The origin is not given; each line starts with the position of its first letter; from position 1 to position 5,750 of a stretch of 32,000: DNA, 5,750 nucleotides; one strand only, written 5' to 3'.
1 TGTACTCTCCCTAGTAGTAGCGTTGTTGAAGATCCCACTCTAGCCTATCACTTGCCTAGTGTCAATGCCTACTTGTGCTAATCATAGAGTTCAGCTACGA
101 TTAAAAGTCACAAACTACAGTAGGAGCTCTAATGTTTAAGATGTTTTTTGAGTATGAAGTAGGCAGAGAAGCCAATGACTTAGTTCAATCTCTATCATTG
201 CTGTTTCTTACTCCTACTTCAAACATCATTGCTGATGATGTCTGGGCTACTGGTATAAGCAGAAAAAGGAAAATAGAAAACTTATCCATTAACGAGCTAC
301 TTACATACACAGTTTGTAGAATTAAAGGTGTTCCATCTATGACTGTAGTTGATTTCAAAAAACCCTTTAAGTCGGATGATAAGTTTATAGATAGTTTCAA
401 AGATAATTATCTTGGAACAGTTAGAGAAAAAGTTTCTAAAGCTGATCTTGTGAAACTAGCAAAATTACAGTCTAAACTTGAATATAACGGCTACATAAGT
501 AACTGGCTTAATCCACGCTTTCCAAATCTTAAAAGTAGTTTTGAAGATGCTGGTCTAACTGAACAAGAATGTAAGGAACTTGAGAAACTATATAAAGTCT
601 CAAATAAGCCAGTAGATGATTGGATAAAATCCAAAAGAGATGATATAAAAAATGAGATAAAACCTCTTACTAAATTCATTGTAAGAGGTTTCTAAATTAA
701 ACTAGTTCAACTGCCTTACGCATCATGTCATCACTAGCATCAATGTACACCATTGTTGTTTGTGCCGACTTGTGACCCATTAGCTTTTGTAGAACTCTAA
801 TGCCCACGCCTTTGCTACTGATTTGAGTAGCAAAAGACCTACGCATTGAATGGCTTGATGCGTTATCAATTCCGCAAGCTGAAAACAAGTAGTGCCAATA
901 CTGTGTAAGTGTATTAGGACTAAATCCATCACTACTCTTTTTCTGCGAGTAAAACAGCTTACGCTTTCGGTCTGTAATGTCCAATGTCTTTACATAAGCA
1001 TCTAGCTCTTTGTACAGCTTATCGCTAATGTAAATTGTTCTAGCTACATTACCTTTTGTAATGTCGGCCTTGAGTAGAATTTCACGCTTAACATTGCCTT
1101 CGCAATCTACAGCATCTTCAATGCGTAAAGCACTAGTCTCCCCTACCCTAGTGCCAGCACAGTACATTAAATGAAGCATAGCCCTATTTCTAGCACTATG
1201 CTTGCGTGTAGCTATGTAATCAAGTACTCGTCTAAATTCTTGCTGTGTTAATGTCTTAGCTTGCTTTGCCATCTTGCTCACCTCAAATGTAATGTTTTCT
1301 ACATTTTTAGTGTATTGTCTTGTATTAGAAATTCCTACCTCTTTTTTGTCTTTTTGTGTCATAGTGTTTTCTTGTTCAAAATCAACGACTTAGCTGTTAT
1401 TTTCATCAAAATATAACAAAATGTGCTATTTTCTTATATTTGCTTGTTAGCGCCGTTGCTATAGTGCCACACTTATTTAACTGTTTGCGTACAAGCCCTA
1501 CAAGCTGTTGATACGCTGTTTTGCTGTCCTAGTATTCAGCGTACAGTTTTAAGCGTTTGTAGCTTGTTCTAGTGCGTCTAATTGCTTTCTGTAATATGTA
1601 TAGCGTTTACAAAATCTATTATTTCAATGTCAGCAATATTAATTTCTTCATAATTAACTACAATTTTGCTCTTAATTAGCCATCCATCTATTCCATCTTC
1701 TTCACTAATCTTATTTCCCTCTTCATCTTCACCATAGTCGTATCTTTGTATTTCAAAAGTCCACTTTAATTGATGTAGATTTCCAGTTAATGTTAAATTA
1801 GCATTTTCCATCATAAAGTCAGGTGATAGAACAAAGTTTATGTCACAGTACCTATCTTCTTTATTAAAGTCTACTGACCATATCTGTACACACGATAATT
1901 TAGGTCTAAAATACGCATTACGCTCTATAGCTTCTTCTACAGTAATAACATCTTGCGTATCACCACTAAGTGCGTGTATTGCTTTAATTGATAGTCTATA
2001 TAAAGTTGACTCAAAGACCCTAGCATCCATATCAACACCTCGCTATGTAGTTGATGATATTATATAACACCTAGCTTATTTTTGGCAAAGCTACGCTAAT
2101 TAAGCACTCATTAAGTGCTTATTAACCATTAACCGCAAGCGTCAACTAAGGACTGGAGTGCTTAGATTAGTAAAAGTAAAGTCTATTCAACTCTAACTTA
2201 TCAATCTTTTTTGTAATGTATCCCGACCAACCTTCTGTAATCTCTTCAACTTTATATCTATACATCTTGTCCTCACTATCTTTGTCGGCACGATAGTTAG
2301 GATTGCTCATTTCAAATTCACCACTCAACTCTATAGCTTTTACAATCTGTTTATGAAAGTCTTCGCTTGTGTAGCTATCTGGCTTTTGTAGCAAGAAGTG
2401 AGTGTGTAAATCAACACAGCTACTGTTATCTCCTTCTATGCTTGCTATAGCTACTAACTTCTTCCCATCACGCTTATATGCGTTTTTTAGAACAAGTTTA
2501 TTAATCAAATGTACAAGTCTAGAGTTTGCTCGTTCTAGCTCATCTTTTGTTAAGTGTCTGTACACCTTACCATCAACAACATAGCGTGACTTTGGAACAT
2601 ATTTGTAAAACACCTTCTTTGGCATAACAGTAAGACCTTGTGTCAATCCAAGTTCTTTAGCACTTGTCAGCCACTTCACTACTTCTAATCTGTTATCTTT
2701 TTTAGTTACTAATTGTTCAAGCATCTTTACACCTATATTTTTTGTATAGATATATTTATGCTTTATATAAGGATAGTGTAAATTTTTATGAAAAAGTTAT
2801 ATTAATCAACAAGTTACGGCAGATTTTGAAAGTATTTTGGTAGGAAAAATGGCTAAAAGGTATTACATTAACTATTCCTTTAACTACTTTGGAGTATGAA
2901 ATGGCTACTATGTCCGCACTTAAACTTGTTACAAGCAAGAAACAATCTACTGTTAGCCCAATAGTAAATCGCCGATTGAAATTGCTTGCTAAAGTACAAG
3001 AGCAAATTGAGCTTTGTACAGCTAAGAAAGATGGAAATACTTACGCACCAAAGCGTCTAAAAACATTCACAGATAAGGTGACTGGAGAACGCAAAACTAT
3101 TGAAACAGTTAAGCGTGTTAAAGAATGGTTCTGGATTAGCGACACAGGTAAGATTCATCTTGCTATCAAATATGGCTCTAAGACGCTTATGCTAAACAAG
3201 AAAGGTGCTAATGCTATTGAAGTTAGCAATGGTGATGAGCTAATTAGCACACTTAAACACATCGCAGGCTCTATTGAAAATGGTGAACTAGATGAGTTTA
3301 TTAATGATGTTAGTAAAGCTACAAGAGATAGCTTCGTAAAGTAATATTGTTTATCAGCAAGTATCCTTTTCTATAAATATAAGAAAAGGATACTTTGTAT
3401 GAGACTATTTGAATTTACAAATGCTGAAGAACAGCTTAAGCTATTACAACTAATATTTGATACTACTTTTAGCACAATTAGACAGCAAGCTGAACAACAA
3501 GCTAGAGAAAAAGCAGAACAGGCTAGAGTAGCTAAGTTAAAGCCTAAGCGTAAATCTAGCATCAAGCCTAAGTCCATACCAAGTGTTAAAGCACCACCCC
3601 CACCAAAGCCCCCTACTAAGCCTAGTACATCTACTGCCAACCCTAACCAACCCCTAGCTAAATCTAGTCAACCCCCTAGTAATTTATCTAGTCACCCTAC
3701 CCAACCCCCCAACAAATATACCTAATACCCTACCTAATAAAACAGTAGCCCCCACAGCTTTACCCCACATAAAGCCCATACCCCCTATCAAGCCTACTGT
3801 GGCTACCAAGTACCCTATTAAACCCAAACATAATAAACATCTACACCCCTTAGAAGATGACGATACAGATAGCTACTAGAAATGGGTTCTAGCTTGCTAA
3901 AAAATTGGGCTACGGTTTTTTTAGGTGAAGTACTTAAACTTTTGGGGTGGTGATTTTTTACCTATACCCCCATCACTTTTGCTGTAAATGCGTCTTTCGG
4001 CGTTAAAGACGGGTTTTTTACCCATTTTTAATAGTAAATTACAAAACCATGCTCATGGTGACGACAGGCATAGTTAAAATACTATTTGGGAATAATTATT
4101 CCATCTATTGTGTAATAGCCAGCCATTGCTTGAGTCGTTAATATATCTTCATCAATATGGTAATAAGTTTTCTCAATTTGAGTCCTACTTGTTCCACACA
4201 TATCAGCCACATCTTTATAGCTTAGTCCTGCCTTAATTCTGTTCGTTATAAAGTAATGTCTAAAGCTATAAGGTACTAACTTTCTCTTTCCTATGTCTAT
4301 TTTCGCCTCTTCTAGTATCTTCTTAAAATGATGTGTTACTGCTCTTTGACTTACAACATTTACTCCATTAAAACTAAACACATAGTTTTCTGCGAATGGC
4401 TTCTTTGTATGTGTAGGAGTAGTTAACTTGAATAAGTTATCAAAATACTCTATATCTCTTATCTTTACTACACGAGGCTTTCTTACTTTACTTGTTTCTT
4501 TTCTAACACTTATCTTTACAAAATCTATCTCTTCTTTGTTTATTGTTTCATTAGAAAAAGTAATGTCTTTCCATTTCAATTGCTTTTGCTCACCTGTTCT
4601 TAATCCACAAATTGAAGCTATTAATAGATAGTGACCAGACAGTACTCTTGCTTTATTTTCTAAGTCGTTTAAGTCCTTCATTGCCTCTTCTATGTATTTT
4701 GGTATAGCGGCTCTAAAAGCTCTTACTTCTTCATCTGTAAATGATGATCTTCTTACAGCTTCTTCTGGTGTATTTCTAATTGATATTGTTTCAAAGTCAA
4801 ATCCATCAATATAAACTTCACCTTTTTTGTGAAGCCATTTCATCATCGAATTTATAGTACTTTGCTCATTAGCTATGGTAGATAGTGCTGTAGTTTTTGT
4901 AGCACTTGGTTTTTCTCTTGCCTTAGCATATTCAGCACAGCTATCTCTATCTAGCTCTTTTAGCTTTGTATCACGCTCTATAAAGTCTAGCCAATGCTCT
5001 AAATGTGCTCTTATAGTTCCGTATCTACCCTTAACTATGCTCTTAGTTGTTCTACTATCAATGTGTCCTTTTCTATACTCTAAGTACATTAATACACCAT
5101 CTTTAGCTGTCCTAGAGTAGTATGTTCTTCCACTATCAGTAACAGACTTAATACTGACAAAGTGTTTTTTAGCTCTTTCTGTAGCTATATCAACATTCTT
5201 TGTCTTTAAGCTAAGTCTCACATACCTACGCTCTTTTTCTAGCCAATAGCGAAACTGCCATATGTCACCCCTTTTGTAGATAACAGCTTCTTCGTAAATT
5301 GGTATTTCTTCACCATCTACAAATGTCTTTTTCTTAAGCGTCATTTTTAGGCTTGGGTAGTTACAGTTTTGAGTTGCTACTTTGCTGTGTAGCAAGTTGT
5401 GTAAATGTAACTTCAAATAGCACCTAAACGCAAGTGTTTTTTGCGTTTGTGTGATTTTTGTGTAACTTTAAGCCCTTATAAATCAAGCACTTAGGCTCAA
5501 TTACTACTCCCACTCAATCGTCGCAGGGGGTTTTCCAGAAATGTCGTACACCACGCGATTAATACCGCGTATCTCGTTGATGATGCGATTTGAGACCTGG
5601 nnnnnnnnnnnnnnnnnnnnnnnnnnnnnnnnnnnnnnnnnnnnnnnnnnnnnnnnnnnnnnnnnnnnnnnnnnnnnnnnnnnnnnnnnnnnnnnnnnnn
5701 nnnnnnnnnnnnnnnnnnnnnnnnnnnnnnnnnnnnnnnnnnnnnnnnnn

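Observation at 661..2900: Compact minus-strand module: HUH-like ORF, acidic ORF and core-only tyrosine recombinase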

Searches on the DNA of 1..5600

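Call 50: search_rna_families(source=window, start=1, end=5600, threshold=evalue, max_evalue=1)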
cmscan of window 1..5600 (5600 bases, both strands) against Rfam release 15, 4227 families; matches with E-value up to 1: 0.
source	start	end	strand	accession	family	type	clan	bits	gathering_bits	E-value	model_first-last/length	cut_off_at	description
